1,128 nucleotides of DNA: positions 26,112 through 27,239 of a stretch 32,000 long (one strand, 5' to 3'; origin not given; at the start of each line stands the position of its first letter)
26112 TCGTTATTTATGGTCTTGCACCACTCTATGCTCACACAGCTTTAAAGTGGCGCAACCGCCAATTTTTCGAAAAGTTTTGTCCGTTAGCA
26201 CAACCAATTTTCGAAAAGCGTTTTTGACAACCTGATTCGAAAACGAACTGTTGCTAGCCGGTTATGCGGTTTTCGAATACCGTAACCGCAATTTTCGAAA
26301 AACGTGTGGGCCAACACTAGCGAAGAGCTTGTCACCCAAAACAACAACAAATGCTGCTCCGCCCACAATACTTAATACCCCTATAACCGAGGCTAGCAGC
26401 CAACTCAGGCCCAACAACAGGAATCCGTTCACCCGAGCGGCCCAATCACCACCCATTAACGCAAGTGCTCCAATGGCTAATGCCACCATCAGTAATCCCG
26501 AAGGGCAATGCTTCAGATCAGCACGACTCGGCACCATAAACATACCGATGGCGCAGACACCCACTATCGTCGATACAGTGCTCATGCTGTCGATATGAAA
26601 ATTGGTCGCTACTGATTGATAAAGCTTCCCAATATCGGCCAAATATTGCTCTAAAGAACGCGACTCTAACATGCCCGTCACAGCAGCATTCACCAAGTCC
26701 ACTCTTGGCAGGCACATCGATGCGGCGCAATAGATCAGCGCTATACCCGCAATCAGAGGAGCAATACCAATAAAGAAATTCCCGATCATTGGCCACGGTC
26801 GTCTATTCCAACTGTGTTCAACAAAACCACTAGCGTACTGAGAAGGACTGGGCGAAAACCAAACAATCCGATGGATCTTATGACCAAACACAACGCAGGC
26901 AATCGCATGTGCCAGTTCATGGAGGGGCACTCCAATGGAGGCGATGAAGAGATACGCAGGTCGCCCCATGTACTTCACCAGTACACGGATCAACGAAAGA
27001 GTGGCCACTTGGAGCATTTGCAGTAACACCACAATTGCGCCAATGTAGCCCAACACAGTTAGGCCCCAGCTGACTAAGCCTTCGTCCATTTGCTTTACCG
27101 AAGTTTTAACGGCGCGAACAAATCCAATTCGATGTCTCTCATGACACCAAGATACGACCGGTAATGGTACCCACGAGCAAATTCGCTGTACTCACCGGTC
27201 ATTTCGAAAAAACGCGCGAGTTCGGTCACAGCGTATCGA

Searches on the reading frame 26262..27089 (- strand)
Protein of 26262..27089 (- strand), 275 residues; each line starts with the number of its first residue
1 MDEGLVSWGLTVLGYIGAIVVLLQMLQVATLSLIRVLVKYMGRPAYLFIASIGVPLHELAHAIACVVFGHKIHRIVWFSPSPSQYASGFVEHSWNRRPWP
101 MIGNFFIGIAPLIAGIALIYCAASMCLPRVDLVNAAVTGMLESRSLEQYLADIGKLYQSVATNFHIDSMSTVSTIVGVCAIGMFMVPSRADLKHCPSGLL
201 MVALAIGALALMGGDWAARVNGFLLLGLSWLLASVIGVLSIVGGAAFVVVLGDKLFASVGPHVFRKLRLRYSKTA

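Call 8: search_protein_families(library=pfam, proteins=[window:26262-27089:-], max_evalue=0.01)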
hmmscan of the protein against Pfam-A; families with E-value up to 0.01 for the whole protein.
window:26262-27089:- (275 aa): 2 families
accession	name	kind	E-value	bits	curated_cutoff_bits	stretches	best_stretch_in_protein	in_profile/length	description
PF13398.12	Peptidase_M50B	-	0.0024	18.1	26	1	33-121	8-88/201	Peptidase M50B-like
PF11667.14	DUF3267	-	0.0062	17.3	27.1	1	53-124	4-71/108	Putative zincin peptidase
